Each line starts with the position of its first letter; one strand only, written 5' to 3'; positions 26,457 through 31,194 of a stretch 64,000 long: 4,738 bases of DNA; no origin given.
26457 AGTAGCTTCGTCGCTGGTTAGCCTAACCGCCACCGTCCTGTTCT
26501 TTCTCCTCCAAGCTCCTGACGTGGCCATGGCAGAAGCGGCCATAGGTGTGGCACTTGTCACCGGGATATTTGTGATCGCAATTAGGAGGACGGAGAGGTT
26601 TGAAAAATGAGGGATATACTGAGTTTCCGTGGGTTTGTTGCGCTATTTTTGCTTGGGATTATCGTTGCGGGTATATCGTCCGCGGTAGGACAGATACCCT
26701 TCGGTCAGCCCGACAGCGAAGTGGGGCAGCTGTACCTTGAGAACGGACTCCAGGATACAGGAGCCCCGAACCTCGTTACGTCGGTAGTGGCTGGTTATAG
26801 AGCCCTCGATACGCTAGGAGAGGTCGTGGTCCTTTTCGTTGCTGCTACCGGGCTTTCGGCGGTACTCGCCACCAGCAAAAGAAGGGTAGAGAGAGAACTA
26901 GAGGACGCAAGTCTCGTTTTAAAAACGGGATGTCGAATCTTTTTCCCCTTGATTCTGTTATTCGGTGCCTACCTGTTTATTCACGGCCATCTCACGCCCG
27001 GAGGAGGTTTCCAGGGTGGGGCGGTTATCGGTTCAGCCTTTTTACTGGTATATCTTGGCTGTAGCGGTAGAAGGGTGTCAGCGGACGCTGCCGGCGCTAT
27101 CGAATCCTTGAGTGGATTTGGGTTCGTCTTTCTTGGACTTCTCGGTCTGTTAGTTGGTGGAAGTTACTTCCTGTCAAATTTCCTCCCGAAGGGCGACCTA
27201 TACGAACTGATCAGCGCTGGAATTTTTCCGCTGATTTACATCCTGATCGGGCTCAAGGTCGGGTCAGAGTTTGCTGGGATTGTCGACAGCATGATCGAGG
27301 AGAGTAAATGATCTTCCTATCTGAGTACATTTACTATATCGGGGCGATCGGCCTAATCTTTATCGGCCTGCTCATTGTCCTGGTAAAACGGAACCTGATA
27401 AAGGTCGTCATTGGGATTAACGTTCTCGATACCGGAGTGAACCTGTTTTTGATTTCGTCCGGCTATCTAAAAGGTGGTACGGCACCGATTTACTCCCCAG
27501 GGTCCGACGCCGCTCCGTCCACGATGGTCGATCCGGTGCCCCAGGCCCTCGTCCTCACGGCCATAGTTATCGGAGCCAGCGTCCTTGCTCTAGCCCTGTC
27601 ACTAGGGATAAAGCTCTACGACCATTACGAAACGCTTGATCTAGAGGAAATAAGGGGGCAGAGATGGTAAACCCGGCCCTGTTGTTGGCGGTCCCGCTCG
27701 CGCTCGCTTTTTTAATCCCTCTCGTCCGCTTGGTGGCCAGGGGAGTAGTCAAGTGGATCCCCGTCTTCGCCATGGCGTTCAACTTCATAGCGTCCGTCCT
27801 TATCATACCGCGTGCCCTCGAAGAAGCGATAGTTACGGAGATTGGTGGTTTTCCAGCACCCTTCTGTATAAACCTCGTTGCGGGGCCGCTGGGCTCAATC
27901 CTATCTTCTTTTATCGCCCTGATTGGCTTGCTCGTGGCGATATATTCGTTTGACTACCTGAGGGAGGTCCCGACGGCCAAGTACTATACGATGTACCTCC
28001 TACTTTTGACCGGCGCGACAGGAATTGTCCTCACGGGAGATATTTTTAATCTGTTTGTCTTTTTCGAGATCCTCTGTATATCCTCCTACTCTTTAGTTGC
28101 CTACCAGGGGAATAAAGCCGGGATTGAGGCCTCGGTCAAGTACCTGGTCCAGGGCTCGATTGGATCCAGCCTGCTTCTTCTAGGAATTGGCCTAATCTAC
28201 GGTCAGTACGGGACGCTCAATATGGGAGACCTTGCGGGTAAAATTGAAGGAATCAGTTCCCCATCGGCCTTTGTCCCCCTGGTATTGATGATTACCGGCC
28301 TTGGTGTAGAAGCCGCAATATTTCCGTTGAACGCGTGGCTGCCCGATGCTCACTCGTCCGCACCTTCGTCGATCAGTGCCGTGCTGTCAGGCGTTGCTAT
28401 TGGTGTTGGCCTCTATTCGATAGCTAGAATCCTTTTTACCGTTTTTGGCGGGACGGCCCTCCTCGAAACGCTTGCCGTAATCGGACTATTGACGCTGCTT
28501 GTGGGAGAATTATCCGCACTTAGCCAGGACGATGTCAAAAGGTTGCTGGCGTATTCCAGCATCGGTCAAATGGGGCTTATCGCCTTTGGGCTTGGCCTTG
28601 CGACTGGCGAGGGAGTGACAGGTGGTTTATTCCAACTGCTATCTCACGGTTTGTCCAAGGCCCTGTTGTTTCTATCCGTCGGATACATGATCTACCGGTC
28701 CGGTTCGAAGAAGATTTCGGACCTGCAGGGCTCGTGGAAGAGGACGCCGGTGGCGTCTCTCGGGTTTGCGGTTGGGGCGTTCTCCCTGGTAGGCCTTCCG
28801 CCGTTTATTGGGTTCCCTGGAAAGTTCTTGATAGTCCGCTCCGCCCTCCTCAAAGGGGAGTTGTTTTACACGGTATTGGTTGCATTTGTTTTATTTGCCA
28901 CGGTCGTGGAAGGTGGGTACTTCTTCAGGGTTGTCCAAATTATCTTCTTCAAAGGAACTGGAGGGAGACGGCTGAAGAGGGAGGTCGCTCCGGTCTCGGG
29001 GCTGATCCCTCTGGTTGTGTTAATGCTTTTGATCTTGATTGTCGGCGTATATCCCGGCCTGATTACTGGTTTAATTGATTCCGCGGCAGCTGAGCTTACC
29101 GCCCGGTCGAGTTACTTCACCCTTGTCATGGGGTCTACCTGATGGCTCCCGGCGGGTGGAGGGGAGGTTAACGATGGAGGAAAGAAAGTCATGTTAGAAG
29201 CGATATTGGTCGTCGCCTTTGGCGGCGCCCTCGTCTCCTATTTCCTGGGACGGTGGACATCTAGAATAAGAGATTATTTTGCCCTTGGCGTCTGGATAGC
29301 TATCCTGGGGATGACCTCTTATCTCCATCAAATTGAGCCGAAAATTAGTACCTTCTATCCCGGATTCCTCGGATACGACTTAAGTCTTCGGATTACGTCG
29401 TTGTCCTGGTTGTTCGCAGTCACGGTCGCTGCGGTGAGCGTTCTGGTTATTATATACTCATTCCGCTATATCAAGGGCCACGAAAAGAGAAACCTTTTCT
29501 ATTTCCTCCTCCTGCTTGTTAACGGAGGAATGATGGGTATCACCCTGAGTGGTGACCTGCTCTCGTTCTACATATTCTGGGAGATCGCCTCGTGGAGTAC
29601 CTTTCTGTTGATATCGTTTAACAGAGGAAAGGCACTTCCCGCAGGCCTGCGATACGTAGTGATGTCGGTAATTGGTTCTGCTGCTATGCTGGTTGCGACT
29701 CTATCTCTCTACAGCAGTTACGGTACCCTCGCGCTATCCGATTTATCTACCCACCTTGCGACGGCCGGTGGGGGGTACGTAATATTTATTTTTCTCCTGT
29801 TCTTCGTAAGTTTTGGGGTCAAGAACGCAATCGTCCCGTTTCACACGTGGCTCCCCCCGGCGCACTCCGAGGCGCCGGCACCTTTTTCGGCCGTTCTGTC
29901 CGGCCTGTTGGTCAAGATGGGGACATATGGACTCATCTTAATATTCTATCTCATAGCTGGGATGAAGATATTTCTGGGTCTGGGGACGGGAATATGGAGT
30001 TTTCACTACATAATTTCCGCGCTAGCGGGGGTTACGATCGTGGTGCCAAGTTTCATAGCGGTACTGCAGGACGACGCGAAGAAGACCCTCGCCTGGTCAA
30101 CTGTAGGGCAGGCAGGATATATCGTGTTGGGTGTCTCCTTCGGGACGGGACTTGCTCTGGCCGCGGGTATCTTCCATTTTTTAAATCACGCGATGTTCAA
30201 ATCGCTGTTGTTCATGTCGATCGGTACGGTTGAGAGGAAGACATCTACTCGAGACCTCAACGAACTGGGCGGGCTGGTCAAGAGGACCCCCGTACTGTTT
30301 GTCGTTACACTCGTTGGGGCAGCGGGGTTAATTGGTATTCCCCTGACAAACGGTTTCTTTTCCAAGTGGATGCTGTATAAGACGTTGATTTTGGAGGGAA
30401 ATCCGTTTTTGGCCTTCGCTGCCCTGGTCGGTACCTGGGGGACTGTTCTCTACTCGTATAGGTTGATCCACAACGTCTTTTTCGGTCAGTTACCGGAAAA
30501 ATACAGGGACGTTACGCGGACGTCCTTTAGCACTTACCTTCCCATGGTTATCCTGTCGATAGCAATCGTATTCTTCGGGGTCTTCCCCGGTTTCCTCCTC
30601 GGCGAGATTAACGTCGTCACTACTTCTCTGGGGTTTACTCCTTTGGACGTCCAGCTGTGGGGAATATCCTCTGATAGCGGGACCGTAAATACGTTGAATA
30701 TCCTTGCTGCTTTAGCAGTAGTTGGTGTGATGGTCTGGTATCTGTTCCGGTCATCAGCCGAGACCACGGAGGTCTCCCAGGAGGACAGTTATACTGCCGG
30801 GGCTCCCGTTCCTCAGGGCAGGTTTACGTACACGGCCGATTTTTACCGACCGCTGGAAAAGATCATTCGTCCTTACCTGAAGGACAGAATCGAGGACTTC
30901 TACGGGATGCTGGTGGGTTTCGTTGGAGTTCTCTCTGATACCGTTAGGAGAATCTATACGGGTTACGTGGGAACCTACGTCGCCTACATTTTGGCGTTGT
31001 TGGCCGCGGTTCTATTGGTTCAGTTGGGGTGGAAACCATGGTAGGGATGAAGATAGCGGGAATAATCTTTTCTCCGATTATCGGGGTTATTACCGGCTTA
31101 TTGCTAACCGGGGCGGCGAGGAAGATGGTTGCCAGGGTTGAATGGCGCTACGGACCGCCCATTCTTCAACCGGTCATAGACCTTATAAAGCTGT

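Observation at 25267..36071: Mbx-type 13-gene membrane complex apparently rewired: no NiFe site, no MBS catalytic cysteines, fused NAD(P)H module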

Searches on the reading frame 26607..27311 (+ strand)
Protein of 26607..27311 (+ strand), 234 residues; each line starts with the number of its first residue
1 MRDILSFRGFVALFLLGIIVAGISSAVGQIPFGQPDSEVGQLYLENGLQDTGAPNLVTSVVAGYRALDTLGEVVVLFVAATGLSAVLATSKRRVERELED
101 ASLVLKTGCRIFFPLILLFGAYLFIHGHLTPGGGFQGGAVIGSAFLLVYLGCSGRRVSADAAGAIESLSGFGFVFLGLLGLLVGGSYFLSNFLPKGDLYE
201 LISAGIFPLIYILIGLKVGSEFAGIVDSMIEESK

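Call 3: search_protein_families(library=pfam, proteins=[window:26607-27311:+])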
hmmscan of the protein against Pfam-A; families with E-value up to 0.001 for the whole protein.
window:26607-27311:+ (234 aa): 2 families
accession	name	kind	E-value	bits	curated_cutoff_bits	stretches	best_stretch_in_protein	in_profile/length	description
PF04039.18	MnhB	-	2.5e-24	86.4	22.5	1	104-221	1-124/127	Domain related to MnhB subunit of Na+/H+ antiporter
PF20501.3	MbhE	-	4.2e-07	30.4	27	1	16-87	13-81/98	MBH, subunit E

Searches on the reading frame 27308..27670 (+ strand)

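Call 3: search_protein_families(library=pfam, proteins=[window:27308-27670:+])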
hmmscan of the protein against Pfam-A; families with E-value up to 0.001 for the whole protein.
window:27308-27670:+ (120 aa): 1 family
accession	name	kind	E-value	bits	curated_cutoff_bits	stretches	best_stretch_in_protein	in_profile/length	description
PF00420.29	Oxidored_q2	-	1e-24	86.5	26.1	1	9-117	2-92/95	NADH-ubiquinone/plastoquinone oxidoreductase chain 4L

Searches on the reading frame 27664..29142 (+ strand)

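Call 3: search_protein_families(library=pfam, proteins=[window:27664-29142:+])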
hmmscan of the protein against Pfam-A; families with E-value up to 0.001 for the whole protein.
window:27664-29142:+ (492 aa): 2 families
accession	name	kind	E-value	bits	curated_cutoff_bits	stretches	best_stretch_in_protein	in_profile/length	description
PF00361.26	Proton_antipo_M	-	4.1e-63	213.7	21.5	1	126-406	3-287/294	NADH:quinone oxidoreductase/Mrp antiporter, TM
PF10125.14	NADHdeh_related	-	5.1e-07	29.8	27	1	117-221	80-180/218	NADH dehydrogenase I, subunit N related protein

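Call 7: search_protein_families(library=ncbifam, proteins=[window:27664-29142:+])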
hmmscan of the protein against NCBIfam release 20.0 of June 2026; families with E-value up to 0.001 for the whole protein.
window:27664-29142:+ (492 aa): 76 families (the best 25 are shown)
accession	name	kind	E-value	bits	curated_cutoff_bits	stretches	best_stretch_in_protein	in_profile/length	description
NF006241.0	PRK08377.1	equivalog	3.7e-131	438.5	645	1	3-486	4-485/494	NADH dehydrogenase subunit N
NF006240.0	PRK08376.1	subfamily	5.9e-95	319.1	662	1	4-491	7-520/521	putative monovalent cation/H+ antiporter subunit D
NF009306.0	PRK12663.1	equivalog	1.1e-88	298.3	542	1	7-490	5-493/498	Na+/H+ antiporter subunit D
NF005818.0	PRK07691.1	equivalog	5.1e-80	269.8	586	1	8-489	10-494/496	Na+/H+ antiporter subunit D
NF009305.0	PRK12662.1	equivalog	2.2e-77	260.9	700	1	6-478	8-490/492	putative monovalent cation/H+ antiporter subunit D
NF009308.0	PRK12665.1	equivalog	3.7e-75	253.5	585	1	19-412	23-422/531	Na+/H+ antiporter subunit D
NF006419.0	PRK08668.1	equivalog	1.9e-74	251.5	617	1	7-482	7-485/613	NADH dehydrogenase subunit M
TIGR00944.1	2a6301s04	subfamily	1.7e-70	238.5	692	1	8-445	7-449/463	multicomponent K+/H+ antiporter, MrpD/PhaD subunit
NF009309.0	PRK12666.1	equivalog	3.6e-69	233.8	476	1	8-490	12-517/529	monovalent cation/H+ antiporter subunit D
NF006238.0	PRK08375.1-4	equivalog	1.9e-68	231.6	626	1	6-414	8-418/531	putative monovalent cation/H+ antiporter subunit D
TIGR01972.1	NDH_I_M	subfamily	1.6e-66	225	263.8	1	6-479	3-483/486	NADH-quinone oxidoreductase subunit M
TIGR01770.1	NDH_I_N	subfamily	5.1e-64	217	332.6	1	70-467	66-471/472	NADH-quinone oxidoreductase subunit NuoN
NF005086.0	PRK06521.1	equivalog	1.1e-62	212.5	667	1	20-482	20-510/669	hydrogenase 4 subunit B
NF005097.0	PRK06525.1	equivalog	9e-62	209.3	430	1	10-459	11-470/480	hydrogenase 4 subunit D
NF005140.0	PRK06589.1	equivalog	4.6e-60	203.8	470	1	66-461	74-474/489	putative monovalent cation/H+ antiporter subunit D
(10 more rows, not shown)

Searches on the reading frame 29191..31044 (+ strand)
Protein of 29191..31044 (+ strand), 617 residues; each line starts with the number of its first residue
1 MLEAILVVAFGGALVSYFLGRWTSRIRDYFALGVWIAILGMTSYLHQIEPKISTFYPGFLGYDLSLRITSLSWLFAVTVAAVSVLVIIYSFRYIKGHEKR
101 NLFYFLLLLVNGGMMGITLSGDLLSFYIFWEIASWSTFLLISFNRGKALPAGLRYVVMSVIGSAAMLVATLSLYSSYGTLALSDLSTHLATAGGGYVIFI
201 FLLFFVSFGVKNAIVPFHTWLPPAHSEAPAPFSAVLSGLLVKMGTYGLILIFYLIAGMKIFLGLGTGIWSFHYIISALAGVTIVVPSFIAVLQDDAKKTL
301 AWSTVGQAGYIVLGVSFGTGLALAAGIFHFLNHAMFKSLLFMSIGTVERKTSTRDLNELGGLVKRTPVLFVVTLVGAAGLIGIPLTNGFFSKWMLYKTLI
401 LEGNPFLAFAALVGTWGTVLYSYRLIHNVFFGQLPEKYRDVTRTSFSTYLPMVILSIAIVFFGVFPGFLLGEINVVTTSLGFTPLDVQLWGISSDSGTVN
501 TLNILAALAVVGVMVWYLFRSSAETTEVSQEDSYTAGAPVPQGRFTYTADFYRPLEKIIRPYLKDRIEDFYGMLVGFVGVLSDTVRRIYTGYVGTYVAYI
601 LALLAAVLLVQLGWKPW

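Call 3: search_protein_families(library=pfam, proteins=[window:29191-31044:+])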
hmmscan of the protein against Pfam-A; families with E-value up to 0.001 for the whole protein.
window:29191-31044:+ (617 aa): 2 families
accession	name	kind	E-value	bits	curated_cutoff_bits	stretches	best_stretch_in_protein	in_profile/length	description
PF00361.26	Proton_antipo_M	-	5.9e-62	209.9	21.5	1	120-415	1-291/294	NADH:quinone oxidoreductase/Mrp antiporter, TM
PF00662.26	Proton_antipo_N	-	1.8e-07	31.4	24.5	1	61-104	8-51/51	NADH-Ubiquinone oxidoreductase (complex I), chain 5 N-terminus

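Call 7: search_protein_families(library=ncbifam, proteins=[window:29191-31044:+])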
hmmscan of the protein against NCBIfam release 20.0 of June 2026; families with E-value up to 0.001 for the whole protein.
window:29191-31044:+ (617 aa): 73 families (the best 25 are shown)
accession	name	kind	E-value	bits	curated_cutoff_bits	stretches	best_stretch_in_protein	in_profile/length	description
NF006419.0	PRK08668.1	equivalog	6.5e-145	484.3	617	1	2-609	4-610/613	NADH dehydrogenase subunit M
NF006240.0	PRK08376.1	subfamily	1.8e-79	268.1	662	1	66-473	86-499/521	putative monovalent cation/H+ antiporter subunit D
NF009288.0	PRK12648.1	equivalog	2.8e-75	254.1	1104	1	2-530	3-534/954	monovalent cation/H+ antiporter subunit A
NF005086.0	PRK06521.1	equivalog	3.1e-71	240.7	667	1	5-564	11-598/669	hydrogenase 4 subunit B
TIGR01972.1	NDH_I_M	subfamily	6.9e-69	232.8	263.8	1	53-474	61-476/486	NADH-quinone oxidoreductase subunit M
TIGR00940.1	2a6301s01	subfamily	7.9e-68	229.5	920.45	1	59-527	64-550/793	monovalent cation:proton antiporter subunit A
NF005141.0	PRK06590.1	equivalog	1.2e-66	225.9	556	1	46-610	56-608/615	NADH-quinone oxidoreductase subunit L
NF009310.0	PRK12668.1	equivalog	6.2e-63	213.5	564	1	12-477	16-445/584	Na(+)/H(+) antiporter subunit D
NF009287.0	PRK12647.1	equivalog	1.2e-62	212.6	937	1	56-527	63-525/773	putative monovalent cation/H+ antiporter subunit A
TIGR01974.1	NDH_I_L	subfamily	2.5e-62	211.7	407.5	1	58-609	70-627/630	NADH-quinone oxidoreductase subunit L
NF006241.0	PRK08377.1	equivalog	2.5e-62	211.5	645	1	64-470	72-467/494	NADH dehydrogenase subunit N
NF009284.0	PRK12644.1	equivalog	2.7e-62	211.1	962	1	56-526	60-528/975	Na+/H+ antiporter subunit A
NF009306.0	PRK12663.1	equivalog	7.9e-62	209.6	542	1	63-471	70-472/498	Na+/H+ antiporter subunit D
NF009285.0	PRK12645.1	equivalog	1.6e-60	205.2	1028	1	5-522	7-552/804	Na+/H+ antiporter subunit A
NF009305.0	PRK12662.1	equivalog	2.1e-60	204.9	700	1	61-469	67-475/492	putative monovalent cation/H+ antiporter subunit D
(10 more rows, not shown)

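Call 76: search_solved_structures(query=window:29191-31044:+, show_alignments=1, max_evalue=1e-30)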
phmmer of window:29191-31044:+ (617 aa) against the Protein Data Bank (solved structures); distinct sequences matched with E-value up to 1e-30: 19.
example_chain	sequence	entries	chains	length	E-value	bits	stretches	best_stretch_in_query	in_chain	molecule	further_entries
6u8y_X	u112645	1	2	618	8.2e-75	256.3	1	57-610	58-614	NADH dehydrogenase subunit M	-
6cfw_H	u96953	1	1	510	3.1e-66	228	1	71-478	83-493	Monovalent cation/H+ antiporter subunit D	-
6z16_A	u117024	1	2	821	4.4e-47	164.7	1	65-471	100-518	Multisubunit Na+/H+ antiporter, A subunit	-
6u8y_H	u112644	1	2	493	2.1e-45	159.1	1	64-467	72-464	NADH dehydrogenase subunit N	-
7qru_A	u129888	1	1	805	6.6e-45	157.5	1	38-470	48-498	Na+/H+ antiporter subunit A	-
7qru_D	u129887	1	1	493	1.1e-40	143.6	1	71-460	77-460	Na+/H+ antiporter subunit D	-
8qby_M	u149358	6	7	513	6e-40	141.1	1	60-468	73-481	NADH dehydrogenase subunit M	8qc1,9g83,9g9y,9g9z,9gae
6tjv_D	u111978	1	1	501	2.2e-39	139.3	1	30-470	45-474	NADH dehydrogenase subunit 4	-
7d3u_A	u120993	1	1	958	1.6e-36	129.8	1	4-428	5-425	Monovalent Na+/H+ antiporter subunit A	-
6z16_D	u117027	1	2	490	4.9e-35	124.9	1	52-476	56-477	Multisubunit Na+/H+ antiporter, D subunit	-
6hum_D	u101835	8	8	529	1.2e-34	123.6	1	99-469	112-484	NAD(P)H-quinone oxidoreductase chain 4 1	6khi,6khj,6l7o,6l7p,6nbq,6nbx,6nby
7z7r_L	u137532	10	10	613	4.8e-34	121.6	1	6-468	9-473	NADH dehydrogenase subunit L | NADH-quinone oxidoreductase subunit L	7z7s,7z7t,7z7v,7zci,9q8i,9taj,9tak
3rko_L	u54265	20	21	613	5.5e-34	121.4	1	6-467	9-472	NADH-QUINONE OXIDOREDUCTASE SUBUNIT L | Proton-translocating NADH-quinone oxidoreductase, chain L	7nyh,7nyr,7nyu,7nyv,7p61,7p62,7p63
6hum_F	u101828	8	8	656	9.7e-34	120.6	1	58-434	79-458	NADH dehydrogenase subunit 5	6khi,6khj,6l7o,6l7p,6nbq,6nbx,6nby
8e9g_L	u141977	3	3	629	1.3e-32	117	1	35-612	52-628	NADH-quinone oxidoreductase, L subunit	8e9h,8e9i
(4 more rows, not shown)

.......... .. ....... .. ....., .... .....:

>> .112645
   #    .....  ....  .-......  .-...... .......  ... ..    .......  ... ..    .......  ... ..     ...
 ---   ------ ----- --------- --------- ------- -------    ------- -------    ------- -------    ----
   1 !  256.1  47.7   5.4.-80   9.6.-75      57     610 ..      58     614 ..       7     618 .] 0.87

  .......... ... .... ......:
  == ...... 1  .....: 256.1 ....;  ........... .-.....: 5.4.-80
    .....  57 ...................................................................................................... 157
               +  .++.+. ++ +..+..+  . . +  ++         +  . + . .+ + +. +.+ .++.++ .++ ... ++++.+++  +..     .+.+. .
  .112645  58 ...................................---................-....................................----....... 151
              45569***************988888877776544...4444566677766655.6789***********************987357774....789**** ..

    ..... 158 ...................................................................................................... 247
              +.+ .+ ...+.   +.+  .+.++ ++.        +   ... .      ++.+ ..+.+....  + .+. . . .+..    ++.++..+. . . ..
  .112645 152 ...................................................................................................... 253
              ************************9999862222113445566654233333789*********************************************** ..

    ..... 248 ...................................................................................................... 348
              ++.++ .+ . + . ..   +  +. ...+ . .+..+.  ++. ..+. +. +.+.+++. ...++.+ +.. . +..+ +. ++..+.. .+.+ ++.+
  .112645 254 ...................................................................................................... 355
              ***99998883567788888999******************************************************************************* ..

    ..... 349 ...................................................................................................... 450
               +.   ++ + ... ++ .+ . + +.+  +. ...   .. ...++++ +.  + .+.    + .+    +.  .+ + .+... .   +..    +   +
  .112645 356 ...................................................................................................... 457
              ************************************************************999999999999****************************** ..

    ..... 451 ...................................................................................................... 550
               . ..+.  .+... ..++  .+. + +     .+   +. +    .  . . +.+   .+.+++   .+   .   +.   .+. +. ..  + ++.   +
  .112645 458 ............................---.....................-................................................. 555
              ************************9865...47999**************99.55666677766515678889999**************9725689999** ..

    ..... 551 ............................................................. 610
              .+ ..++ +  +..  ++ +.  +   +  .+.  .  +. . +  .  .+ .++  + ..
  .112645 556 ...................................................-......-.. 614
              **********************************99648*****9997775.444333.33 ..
